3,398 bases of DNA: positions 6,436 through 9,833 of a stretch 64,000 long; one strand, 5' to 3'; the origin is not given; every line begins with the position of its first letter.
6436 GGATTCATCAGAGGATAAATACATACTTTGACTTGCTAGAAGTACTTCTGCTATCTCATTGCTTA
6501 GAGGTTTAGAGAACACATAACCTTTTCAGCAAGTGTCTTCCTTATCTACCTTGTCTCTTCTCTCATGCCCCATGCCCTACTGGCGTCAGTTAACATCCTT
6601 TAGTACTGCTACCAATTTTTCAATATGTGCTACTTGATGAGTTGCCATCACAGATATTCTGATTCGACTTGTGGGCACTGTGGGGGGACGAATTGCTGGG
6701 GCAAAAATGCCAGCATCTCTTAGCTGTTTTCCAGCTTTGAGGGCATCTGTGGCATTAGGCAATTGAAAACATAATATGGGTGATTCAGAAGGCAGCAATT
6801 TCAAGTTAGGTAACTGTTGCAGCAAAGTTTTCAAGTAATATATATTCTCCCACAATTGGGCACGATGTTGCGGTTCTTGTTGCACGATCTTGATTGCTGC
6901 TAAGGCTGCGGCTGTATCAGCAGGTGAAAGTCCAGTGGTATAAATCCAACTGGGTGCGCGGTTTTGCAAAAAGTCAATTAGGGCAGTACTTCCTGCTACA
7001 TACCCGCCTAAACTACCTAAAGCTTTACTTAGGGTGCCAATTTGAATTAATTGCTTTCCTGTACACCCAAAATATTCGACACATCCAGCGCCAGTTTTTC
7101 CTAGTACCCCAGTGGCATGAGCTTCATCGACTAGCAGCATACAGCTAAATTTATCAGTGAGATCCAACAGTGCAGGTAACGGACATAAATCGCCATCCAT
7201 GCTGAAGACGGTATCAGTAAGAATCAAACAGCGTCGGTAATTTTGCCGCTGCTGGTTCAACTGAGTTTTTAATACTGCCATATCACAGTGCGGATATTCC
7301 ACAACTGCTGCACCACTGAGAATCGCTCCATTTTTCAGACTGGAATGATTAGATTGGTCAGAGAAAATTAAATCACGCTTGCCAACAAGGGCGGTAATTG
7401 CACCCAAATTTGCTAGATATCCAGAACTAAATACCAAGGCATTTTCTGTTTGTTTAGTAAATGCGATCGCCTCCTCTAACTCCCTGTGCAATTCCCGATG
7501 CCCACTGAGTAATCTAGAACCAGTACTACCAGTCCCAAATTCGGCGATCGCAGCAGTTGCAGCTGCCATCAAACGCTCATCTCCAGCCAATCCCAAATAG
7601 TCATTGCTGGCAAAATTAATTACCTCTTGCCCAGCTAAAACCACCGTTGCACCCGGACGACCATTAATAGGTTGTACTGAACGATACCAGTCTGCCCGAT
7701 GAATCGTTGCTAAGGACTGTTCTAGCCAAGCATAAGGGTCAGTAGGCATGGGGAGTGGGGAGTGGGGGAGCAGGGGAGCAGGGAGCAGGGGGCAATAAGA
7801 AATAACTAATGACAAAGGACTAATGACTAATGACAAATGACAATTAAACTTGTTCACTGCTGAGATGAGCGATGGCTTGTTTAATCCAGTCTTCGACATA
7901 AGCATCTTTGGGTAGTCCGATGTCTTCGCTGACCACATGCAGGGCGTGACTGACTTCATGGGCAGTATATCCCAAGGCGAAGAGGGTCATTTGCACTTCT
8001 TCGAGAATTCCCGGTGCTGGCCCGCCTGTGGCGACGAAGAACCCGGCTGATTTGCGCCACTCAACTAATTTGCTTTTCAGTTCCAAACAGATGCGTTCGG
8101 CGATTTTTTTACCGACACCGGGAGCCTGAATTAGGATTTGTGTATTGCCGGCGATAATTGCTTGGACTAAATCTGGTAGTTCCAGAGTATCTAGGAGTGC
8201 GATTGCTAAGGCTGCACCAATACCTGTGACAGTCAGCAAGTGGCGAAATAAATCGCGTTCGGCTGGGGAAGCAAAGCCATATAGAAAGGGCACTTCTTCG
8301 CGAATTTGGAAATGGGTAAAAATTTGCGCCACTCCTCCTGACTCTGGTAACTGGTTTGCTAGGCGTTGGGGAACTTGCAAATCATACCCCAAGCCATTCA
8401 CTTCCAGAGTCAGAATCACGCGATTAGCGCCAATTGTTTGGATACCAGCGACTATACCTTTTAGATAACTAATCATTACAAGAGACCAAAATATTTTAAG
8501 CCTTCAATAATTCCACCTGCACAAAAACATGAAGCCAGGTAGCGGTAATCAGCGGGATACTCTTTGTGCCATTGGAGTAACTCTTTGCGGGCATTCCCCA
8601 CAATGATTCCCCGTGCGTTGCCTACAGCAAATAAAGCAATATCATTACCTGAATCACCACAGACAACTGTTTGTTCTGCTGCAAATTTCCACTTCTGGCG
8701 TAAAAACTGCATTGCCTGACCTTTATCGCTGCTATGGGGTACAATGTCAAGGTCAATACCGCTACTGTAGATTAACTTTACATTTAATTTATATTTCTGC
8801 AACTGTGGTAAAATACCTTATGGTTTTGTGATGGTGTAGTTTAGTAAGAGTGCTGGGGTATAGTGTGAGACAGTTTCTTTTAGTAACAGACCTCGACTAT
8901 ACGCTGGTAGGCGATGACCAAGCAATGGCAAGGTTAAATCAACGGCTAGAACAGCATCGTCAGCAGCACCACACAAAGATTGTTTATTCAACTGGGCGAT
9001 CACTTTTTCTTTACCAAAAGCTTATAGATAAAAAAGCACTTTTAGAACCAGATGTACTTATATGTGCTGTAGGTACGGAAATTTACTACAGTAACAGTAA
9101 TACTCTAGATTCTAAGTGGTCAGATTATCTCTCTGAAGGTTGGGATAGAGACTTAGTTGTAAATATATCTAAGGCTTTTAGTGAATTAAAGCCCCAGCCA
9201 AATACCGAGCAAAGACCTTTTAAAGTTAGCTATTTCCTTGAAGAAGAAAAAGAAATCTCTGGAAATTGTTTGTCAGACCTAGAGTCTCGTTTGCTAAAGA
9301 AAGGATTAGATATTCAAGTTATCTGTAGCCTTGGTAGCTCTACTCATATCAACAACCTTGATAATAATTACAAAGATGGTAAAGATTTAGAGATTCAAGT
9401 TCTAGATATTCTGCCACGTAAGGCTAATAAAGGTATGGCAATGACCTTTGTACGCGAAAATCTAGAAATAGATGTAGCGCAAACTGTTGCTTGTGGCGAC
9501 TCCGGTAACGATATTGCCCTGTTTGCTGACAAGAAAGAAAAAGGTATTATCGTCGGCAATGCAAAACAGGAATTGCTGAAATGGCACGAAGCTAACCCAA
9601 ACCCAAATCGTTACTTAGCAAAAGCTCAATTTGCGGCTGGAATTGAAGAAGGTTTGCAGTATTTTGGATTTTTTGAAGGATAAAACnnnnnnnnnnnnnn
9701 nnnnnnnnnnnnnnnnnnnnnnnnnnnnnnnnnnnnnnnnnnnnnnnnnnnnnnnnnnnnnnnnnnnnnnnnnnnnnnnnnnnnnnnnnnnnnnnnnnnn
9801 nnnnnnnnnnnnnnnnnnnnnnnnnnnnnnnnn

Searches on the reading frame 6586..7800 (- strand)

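Call 85: search_protein_families(library=pfam, proteins=[window:6586-7800:-], max_evalue=0.001)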
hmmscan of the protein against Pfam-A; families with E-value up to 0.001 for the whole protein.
window:6586-7800:- (404 aa): 1 family
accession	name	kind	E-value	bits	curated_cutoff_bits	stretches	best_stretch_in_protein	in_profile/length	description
PF00155.27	Aminotran_1_2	-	1.4e-60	205.9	19.7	1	59-399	2-360/361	Aminotransferase class I and II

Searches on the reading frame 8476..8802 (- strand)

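Call 85: search_protein_families(library=pfam, proteins=[window:8476-8802:-], max_evalue=0.001)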
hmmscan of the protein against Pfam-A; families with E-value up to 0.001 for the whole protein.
window:8476-8802:- (108 aa): 2 families
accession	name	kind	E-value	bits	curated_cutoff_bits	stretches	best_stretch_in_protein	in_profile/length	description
PF05116.19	S6PP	-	1.9e-40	139.5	20.3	1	2-107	141-247/247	Sucrose-6F-phosphate phosphohydrolase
PF08282.18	Hydrolase_3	-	3.4e-11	43.8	20.9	1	7-77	168-237/255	haloacid dehalogenase-like hydrolase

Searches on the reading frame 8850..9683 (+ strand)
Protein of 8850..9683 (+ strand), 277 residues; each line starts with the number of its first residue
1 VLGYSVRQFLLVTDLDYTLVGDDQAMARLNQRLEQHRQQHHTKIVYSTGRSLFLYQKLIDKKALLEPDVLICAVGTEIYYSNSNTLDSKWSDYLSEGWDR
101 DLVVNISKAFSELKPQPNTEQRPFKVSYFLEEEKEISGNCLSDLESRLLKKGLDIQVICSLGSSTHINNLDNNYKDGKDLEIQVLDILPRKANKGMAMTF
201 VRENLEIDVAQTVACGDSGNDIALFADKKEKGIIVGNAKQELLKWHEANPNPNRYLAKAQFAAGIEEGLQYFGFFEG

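Call 85: search_protein_families(library=pfam, proteins=[window:8850-9683:+], max_evalue=0.001)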
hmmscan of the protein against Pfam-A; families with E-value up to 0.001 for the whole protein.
window:8850-9683:+ (277 aa): 2 families
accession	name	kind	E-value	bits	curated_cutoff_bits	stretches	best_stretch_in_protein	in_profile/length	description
PF05116.19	S6PP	-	5.5e-78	262.4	20.3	1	8-274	2-247/247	Sucrose-6F-phosphate phosphohydrolase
PF08282.18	Hydrolase_3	-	2.8e-17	63.8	20.9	1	11-244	1-237/255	haloacid dehalogenase-like hydrolase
